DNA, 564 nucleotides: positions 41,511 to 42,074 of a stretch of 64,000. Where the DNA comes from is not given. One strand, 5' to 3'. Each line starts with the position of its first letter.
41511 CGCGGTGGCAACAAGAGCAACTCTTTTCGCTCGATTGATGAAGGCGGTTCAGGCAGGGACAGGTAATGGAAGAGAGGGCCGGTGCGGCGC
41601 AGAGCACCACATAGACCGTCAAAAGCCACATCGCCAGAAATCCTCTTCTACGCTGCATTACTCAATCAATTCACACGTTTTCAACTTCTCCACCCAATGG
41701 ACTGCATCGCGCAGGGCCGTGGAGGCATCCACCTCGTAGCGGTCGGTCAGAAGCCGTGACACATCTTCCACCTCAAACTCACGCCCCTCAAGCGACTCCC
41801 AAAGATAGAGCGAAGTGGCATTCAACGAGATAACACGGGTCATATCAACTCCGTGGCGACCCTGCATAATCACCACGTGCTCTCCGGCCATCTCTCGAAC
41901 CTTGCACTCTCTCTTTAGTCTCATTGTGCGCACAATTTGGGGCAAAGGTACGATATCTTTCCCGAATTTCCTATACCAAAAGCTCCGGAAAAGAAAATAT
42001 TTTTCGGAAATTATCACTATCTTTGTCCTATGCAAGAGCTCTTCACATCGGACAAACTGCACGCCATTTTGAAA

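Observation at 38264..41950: PqqD-like, secreted Cys/His-rich protein, TonB-dependent receptor and periplasmic HMA protein: a candidate metal or metallopeptide handling module with no maturase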

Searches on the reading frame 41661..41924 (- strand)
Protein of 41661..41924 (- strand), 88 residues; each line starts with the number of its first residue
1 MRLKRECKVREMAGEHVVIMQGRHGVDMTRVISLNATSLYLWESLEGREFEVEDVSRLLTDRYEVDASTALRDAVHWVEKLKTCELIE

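Call 4: search_protein_families(library=pfam, proteins=[window:41661-41924:-], max_evalue=1)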
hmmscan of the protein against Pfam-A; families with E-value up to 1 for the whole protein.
window:41661-41924:- (88 aa): 1 family
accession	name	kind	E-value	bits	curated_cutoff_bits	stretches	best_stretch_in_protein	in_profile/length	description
PF05402.18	PqqD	-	2.8e-14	53.6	23.4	1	15-87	1-67/67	Coenzyme PQQ synthesis protein D (PqqD)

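Call 5: search_protein_families(library=ncbifam, proteins=[window:41661-41924:-], max_evalue=1)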
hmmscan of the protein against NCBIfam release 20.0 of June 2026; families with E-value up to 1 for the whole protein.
window:41661-41924:- (88 aa): 4 families
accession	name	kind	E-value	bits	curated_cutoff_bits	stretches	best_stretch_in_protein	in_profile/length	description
NF033536.1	lasso_PqqD_Bac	exception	8.3e-05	22.7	80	1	9-88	14-87/88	lasso peptide biosynthesis PqqD family chaperone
NF033530.1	lasso_PqqD_Strm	exception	0.0016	18.6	70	1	33-86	25-77/78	lasso peptide biosynthesis PqqD family chaperone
TIGR04248.1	SCM_PqqD_rel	equivalog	0.11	12.7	100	1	28-68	23-62/84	SynChlorMet cassette protein ScmD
TIGR04458.1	CYP450_TxtE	equivalog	0.12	11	500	1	58-84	9-35/403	4-nitrotryptophan synthase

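Call 12: find_homologous_proteins(query=window:41661-41924:-, max_evalue=0.001)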
Query window:41661-41924:- (88 aa): 94 proteins with E <= 0.001 among 94 candidates.
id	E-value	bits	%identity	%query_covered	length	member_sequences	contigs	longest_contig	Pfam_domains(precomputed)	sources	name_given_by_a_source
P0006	1.0e-49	183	99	100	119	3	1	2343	PF05402.19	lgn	-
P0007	4.4e-38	146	80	99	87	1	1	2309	PF05402.19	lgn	-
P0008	1.6e-37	145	79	99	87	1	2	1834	PF05402.19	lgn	-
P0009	1.3e-35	139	76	99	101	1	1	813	PF05402.19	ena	-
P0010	1.7e-35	138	75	99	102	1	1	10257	PF05402.19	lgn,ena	-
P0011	3.7e-35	137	75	100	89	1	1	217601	PF05402.19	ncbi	-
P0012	3.7e-35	137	76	99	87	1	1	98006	PF05402.19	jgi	-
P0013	8.3e-35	136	74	99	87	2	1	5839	PF05402.19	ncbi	-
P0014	1.4e-34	135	75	99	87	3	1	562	PF05402.19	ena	-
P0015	1.5e-34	135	72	99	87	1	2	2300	PF05402.19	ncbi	-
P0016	3.3e-34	134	70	99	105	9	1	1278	PF05402.19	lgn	-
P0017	1.2e-33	132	74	99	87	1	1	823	PF05402.19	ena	-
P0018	1.2e-33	132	70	99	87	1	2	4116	PF05402.19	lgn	-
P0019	1.5e-33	132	72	99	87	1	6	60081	PF05402.19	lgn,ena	-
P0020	2.1e-33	132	71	99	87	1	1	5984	PF05402.19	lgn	-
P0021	2.4e-33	131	71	99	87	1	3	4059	PF05402.19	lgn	-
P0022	5.0e-33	130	70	99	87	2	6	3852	PF05402.19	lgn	-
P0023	6.1e-33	130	71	99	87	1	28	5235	PF05402.19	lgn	-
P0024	9.2e-33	129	72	99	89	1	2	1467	PF05402.19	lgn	-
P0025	1.2e-32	129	70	99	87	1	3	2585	PF05402.19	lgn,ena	-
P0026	2.3e-32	128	70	99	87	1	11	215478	PF05402.19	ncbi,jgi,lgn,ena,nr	ncbi:MAG: PqqD family protein [Rikenellaceae bacterium]|nr:PqqD family protein [Rikenellaceae bacter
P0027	3.2e-32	128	69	99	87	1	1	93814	PF05402.19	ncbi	-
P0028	3.3e-32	128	71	99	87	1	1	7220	PF05402.19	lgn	-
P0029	5.3e-32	127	67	100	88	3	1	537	PF05402.19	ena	-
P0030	6.1e-32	127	69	99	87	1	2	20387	PF05402.19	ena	-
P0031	7.7e-32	127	69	99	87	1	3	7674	PF05402.19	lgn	-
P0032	8.6e-32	126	69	99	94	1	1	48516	PF05402.19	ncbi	-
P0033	1.4e-31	126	64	100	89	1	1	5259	PF05402.19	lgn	-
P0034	1.5e-31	126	67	99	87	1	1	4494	PF05402.19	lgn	-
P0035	2.3e-31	125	69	99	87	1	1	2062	PF05402.19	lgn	-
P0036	2.8e-31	125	65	100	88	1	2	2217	PF05402.19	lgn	-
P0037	2.9e-31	125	69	99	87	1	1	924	PF05402.19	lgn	-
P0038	3.3e-31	125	61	100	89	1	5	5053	PF05402.19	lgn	-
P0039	4.5e-31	124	68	99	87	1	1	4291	PF05402.19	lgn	-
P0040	5.8e-31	124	67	99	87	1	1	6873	PF05402.19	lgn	-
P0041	8.4e-31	123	65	100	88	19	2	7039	PF05402.19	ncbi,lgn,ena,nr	ncbi:MAG: PqqD family protein [Alistipes sp.]|nr:PqqD family protein [Alistipes sp.] MBR7169625.1 Pq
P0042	1.1e-30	123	67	99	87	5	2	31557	PF05402.19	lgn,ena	-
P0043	1.3e-30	123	60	100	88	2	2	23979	PF05402.19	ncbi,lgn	-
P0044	1.3e-30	123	67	99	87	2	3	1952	PF05402.19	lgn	-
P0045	1.6e-30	122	60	100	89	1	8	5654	PF05402.19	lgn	-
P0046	1.6e-30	122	60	100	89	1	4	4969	PF05402.19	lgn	-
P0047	2.0e-30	122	67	99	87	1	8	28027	PF05402.19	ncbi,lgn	-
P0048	2.3e-30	122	60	100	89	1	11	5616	PF05402.19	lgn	-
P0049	2.4e-30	122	66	99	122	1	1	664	PF05402.19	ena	-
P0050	2.8e-30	122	67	99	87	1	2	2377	PF05402.19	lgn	-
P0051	4.5e-30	121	64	100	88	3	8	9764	PF05402.19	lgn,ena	-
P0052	7.5e-30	120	66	99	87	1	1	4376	PF05402.19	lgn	-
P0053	8.8e-30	120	59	100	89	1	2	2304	PF05402.19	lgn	-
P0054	9.0e-30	120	59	100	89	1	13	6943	PF05402.19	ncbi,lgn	-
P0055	1.4e-29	119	66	100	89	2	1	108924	PF05402.19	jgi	-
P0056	1.4e-29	119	61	100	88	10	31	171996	PF05402.19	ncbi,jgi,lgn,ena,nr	ncbi:MAG: PqqD family protein [Alistipes sp.]|nr:PqqD family protein [Rikenellaceae bacterium] MBO51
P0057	1.7e-29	119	61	100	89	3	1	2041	PF05402.19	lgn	-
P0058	2.2e-29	119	64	99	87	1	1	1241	PF05402.19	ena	-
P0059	3.4e-29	118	59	100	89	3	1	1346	PF05402.19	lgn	-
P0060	1.2e-28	116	63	100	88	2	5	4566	PF05402.19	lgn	-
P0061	1.3e-28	116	64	89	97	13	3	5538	PF05402.19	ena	-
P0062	1.5e-28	116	64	99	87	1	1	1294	PF05402.19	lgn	-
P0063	1.7e-28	116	61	100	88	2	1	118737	PF05402.19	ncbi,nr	ncbi:MAG: PqqD family protein [Alistipes sp.]|nr:PqqD family protein [Alistipes sp.]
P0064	2.1e-28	116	63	100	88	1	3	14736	PF05402.19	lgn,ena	-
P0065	5.8e-28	114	66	99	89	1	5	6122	PF05402.19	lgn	-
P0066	7.8e-28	114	62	99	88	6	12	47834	PF05402.19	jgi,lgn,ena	jgi:hypothetical protein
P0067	1.2e-27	113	63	99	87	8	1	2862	PF05402.19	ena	-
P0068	1.2e-27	113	76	76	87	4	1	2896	PF05402.19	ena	-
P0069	1.4e-27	113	63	99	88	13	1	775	PF05402.19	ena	-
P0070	1.8e-27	113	58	100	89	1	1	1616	PF05402.19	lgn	-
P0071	2.0e-27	113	59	100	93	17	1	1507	PF05402.19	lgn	-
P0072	3.9e-27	112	65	100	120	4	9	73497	PF05402.19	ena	-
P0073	1.2e-26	110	59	100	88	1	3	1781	PF05402.19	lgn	-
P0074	1.2e-26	110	59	100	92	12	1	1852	PF05402.19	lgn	-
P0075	1.3e-26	110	63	99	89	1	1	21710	PF05402.19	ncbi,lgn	-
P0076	1.5e-26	110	59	100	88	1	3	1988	PF05402.19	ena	-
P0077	1.8e-26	109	64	99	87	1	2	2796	PF05402.19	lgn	-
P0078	2.6e-26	109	58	100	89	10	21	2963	PF05402.19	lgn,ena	-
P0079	3.1e-26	109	59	100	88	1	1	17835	PF05402.19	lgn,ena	-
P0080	4.2e-26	108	69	76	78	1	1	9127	PF05402.19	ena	-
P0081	4.3e-26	108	55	100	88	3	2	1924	PF05402.19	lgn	-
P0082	4.5e-26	108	57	100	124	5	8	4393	PF05402.19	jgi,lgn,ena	jgi:hypothetical protein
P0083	4.7e-26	108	56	100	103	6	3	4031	PF05402.19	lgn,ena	-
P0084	5.0e-26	108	83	73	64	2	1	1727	PF05402.19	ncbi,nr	ncbi:MAG: PqqD family protein, partial [Alistipes sp.]|nr:PqqD family protein [Alistipes sp.]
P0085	8.2e-26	107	58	100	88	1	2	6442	PF05402.19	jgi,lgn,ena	jgi:hypothetical protein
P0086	8.3e-26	107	59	99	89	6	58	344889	PF05402.19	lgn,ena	-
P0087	8.5e-26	107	58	100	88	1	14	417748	PF05402.19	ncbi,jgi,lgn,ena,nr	ncbi:MAG: PqqD family protein [Alistipes sp.]|jgi:hypothetical protein|nr:PqqD family protein [Alist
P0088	9.8e-26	107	59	100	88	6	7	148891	PF05402.19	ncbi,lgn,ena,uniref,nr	ncbi:PqqD family protein [uncultured Alistipes sp.]|uniref:PqqD family protein n=1 Tax=uncultured Al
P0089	1.2e-25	107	58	100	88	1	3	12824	PF05402.19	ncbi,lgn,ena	-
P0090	1.5e-25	107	53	100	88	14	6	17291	PF05402.19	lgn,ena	-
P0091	1.7e-25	106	57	100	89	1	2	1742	PF05402.19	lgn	-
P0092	1.7e-25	106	53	100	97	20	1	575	PF05402.19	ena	-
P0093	2.1e-25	106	57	100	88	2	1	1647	PF05402.19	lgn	-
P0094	3.0e-25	106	57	100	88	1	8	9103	PF05402.19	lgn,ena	-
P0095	6.8e-25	104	55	100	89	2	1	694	PF05402.19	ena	-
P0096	1.6e-24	103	55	100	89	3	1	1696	PF05402.19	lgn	-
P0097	3.8e-24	102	62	92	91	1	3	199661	PF05402.19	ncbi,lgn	-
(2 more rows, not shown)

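Call 13: find_encoding_contigs(protein=P0087, flank=8000, max_places=2)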
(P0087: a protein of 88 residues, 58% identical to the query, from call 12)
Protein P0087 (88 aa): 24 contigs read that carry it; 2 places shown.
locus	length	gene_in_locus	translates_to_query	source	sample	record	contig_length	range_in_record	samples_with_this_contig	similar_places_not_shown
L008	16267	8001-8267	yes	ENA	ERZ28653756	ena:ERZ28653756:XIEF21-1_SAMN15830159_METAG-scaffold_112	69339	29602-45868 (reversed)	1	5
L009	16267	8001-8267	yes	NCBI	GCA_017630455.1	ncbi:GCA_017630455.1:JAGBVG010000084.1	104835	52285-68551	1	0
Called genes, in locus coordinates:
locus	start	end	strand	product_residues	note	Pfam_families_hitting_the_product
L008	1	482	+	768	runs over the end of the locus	-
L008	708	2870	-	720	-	PF20200:DUF6562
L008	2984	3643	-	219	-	-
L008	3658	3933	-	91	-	-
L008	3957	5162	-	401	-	PF17785:PUA_3, PF10672:Methyltrans_SAM, PF02475:TRM5-TYW2_MTfase (weak), PF03602:Cons_hypoth95 (weak), PF05175:MTS (weak), PF06325:PrmA (weak), PF13847:Methyltransf_31 (faint)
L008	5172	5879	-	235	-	PF01612:DNA_pol_A_exo1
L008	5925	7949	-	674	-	PF00270:DEAD, PF00271:Helicase_C, PF16124:RecQ_Zn_bind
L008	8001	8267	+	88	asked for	PF05402:PqqD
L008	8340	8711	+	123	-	-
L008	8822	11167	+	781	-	PF13620:CarboxypepD_reg, PF13715:CarbopepD_reg_2, PF00593:TonB_dep_Rec_b-barrel, PF14905:OMP_b-brl_3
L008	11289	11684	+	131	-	PF00403:HMA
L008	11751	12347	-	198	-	PF01226:Form_Nir_trans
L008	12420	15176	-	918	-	PF00133:tRNA-synt_1, PF09334:tRNA-synt_1g, PF13603:tRNA-synt_1_2, PF08264:Anticodon_1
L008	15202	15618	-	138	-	PF01479:S4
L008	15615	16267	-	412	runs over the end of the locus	PF01098:FTSW_RODA_SPOVE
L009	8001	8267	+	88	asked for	PF05402:PqqD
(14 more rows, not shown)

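Call 14: find_encoding_contigs(protein=P0026, flank=8000, max_places=2)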
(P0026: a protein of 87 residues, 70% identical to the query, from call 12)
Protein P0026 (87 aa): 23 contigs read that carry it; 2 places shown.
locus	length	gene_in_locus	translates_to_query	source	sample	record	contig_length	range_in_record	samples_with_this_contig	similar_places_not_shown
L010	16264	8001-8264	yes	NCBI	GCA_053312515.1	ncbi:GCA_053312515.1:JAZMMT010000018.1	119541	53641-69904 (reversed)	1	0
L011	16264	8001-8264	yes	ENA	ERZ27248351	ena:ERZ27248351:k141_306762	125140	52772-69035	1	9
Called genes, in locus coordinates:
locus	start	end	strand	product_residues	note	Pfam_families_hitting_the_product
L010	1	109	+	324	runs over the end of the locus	PF00551:Formyl_trans_N, PF02911:Formyl_trans_C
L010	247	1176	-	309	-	PF08331:QueG_DUF1730, PF00037:Fer4 (weak), PF13484:Fer4_16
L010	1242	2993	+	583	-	PF00501:AMP-binding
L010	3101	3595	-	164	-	PF04073:tRNA_edit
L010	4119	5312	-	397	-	PF17785:PUA_3, PF10672:Methyltrans_SAM, PF03602:Cons_hypoth95, PF05175:MTS (weak), PF13847:Methyltransf_31 (weak)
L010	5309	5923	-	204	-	PF01612:DNA_pol_A_exo1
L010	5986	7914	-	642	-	PF00270:DEAD, PF04851:ResIII (faint), PF00271:Helicase_C, PF16124:RecQ_Zn_bind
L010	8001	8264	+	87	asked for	PF05402:PqqD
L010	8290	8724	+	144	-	-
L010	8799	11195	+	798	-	PF13620:CarboxypepD_reg (weak), PF13715:CarbopepD_reg_2, PF00593:TonB_dep_Rec_b-barrel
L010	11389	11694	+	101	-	PF00403:HMA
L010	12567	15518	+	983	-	PF13715:CarbopepD_reg_2, PF07715:Plug, PF00593:TonB_dep_Rec_b-barrel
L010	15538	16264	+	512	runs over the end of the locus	PF14322:SusD-like_3, PF07980:SusD_RagB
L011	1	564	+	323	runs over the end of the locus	PF00551:Formyl_trans_N, PF02911:Formyl_trans_C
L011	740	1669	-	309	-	PF08331:QueG_DUF1730, PF00037:Fer4 (weak), PF13484:Fer4_16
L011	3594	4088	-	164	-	PF04073:tRNA_edit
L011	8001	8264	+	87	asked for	PF05402:PqqD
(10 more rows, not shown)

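Call 15: find_encoding_contigs(protein=P0011, flank=8000, max_places=2)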
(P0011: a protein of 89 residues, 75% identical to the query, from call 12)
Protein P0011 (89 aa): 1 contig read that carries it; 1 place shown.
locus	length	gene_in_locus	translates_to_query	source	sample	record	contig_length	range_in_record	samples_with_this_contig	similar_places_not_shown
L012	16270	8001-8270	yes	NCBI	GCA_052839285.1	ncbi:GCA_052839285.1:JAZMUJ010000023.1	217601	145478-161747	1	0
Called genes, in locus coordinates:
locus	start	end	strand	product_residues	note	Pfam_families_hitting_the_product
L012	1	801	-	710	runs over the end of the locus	PF14121:Porin_10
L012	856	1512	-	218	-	PF01066:CDP-OH_P_transf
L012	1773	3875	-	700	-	PF10459:Peptidase_S46, PF13365:Trypsin_2 (faint)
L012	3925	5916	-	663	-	PF00037:Fer4 (faint), PF12837:Fer4_6 (faint), PF12801:Fer4_5, PF12838:Fer4_7 (faint), PF13237:Fer4_10 (weak)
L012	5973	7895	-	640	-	PF00270:DEAD, PF04851:ResIII (weak), PF00271:Helicase_C, PF16124:RecQ_Zn_bind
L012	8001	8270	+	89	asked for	PF05402:PqqD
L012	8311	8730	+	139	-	-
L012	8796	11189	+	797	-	PF13620:CarboxypepD_reg, PF13715:CarbopepD_reg_2, PF00593:TonB_dep_Rec_b-barrel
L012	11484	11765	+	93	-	PF00403:HMA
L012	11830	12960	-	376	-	PF00248:Aldo_ket_red, PF17179:Fer4_22 (faint), PF14697:Fer4_21 (faint), PF13237:Fer4_10 (weak), PF12838:Fer4_7 (weak), PF13183:Fer4_8, PF13187:Fer4_9, PF13534:Fer4_17, +4 more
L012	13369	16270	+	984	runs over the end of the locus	PF13715:CarbopepD_reg_2, PF07715:Plug, PF00593:TonB_dep_Rec_b-barrel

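Call 24: find_related_loci(query=A4, collection=genome_contigs, flank=7000)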
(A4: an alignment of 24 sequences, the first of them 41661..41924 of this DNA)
Query A4 (88 aa) in genome_contigs; peptide patterns used: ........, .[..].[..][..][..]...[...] (x = any residue, [..] = any of these).
279 stretches matched a pattern; 233 encode a relative of the query (tblastn E <= 1e-3); the best 80 are kept; 80 distinct loci.
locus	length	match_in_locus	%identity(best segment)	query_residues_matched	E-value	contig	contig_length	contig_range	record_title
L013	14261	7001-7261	69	1-87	1e-39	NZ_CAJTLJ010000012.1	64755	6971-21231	MAG: uncultured Alistipes sp. isolate MGBC104261, whole genome shotgun sequence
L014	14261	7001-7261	70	1-87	2e-38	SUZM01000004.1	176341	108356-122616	MAG: Rikenellaceae bacterium isolate SIG176 NODE_307_length_176341_cov_4.826018, whole genome shotgun sequence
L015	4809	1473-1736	65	1-88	4e-37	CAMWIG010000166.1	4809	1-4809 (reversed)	MAG TPA_asm: uncultured Alistipes sp. isolate SRR14411272_bin.4_metawrap_v1.3_MAG genome assembly, contig: NODE.1189_len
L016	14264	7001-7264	65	1-88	5e-37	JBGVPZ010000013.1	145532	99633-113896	MAG: Alistipes sp. isolate fecal_MAG_176 fecal_MAG_176_contig_0013, whole genome shotgun sequence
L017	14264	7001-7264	64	1-88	7e-37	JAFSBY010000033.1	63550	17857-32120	MAG: Alistipes sp. isolate RGIG3003 Goat_Rectum-3__c696314, whole genome shotgun sequence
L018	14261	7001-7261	66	1-87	2e-36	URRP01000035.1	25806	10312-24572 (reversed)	uncultured Alistipes sp. isolate UMGS1280 genome assembly, contig: NODE_2372_length_25806_cov_9.494039, whole genome sho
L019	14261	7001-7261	74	1-87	5e-36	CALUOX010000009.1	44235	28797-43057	MAG: uncultured Alistipes sp. isolate BRZ_MF__bin26 genome assembly, contig: BRZ_MF__NODE_875_length_44235_cov_4.714933,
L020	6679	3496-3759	65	1-88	2e-35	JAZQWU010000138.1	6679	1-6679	MAG: Alistipes sp. isolate T1900045164_TC20190158.MAGScoT_cleanbin_000032 SGB_5107_k141_737099, whole genome shotgun seq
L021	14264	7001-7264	66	1-88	2e-35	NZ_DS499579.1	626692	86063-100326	Alistipes putredinis DSM 17216 Scfld_02_9, whole genome shotgun sequence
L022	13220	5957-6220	60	1-88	2e-35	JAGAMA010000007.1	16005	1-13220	MAG: Alistipes sp. isolate RGIG8565 Water_deer_Cecum-3__c65578, whole genome shotgun sequence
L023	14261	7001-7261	75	1-87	1e-34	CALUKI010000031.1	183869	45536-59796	MAG: uncultured Alistipes sp. isolate E16__bin154 genome assembly, contig: E16__k127_6410858, whole genome shotgun seque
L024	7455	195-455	63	1-87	4e-35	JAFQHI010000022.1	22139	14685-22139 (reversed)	MAG: Alistipes sp. isolate RGIG1820 Goat_Cecum-5__c1572, whole genome shotgun sequence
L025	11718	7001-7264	61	1-88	7e-35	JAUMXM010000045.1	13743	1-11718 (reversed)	MAG: Rikenellaceae bacterium isolate S16M_St_17_sub NODE_1261_length_13743_cov_9.584380, whole genome shotgun sequence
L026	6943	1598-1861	59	1-88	6e-35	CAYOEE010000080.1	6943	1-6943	MAG TPA_asm: uncultured Alistipes sp. isolate SRP315200_co2_409 genome assembly, contig: NODE_18477_length_6943_cov_13.0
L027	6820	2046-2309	58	1-88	6e-35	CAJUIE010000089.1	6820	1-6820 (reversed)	MAG TPA_asm: uncultured Alistipes sp. isolate MGBC139975 genome assembly, contig: MGBC139975.89, whole genome shotgun se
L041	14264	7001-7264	61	1-88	7e-34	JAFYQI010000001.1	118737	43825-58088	MAG: Alistipes sp. isolate RGIG7325 Water_buffalos_Cecum-4__c45579, whole genome shotgun sequence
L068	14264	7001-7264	56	1-88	6e-32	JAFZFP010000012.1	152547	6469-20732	MAG: Alistipes sp. isolate RGIG7722 Water_buffalos_Rectum-3__c173701, whole genome shotgun sequence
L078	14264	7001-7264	57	1-88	1e-31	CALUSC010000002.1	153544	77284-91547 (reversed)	MAG: uncultured Bacteroidales bacterium isolate BRZ_SL__bin10 genome assembly, contig: BRZ_SL__NODE_76_length_153544_cov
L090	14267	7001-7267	57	1-88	3e-31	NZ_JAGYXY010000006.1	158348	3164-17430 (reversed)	Alistipes montrealensis strain kh20 scaffold6_length_158348, whole genome shotgun sequence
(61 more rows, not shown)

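Call 40: search_protein_families(library=pfam, proteins=[L041:10499-11587:+, L090:10660-12177:-, L023:10310-11533:+, L068:1917-2684:-, L021:465-2468:+], max_evalue=0.00001)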
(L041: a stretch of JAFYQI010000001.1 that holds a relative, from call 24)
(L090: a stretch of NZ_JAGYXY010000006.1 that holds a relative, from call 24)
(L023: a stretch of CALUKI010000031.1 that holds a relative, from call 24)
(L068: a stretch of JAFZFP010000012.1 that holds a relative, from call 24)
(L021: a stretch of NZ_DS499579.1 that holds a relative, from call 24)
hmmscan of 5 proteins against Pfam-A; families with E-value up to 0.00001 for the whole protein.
L041:10499-11587:+ (363 aa): 1 family
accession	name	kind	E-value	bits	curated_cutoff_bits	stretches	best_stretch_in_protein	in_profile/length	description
PF00294.29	PfkB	-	1.3e-28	100.7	25.8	1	19-342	1-297/302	pfkB family carbohydrate kinase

L090:10660-12177:- (506 aa): 3 families
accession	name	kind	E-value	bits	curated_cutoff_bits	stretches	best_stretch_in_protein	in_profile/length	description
PF13483.12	Lactamase_B_3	-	4.9e-26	92.1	24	1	297-477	1-160/160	Beta-lactamase superfamily domain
PF12706.13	Lactamase_B_2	-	1.3e-20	74.3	27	1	327-478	26-200/200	Beta-lactamase superfamily domain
PF00753.33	Lactamase_B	-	5.6e-06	26.9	22.7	0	333-477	45-196/196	Metallo-beta-lactamase superfamily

L023:10310-11533:+ (408 aa): 0 families

L068:1917-2684:- (256 aa): 0 families

L021:465-2468:+ (668 aa): 2 families
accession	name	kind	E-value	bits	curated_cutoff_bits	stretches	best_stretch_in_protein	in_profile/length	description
PF02096.25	60KD_IMP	-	7.1e-52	176.1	35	1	420-620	1-163/163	60Kd inner membrane protein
PF14849.12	YidC_periplas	-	6.1e-27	95.7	24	1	117-405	2-280/283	YidC periplasmic domain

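Call 45: predict_structure(alignment_id=A4)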
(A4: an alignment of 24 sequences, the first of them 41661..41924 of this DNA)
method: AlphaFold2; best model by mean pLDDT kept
length: 88 residues; sequences in the alignment: 24
mean_pLDDT: 92.7   pTM: 0.82
mean pLDDT of the five models: 92.7, 89.9, 87.9, 86.4, 85.5
residues with pLDDT >= 90: 66; 70-90: 19; 50-70: 3; < 50: 0
segments of 3 or more residues with pLDDT < 50: none
pLDDT, mean of each block of 10 residues (from residue 1): 92 89 77 94 97 98 97 98 94
secondary structure, 60 per line:
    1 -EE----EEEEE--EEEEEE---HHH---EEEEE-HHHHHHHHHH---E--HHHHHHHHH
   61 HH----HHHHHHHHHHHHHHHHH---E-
elements in order: E8-12 E15-20 E30-34 H36-45 H52-62 H67-83
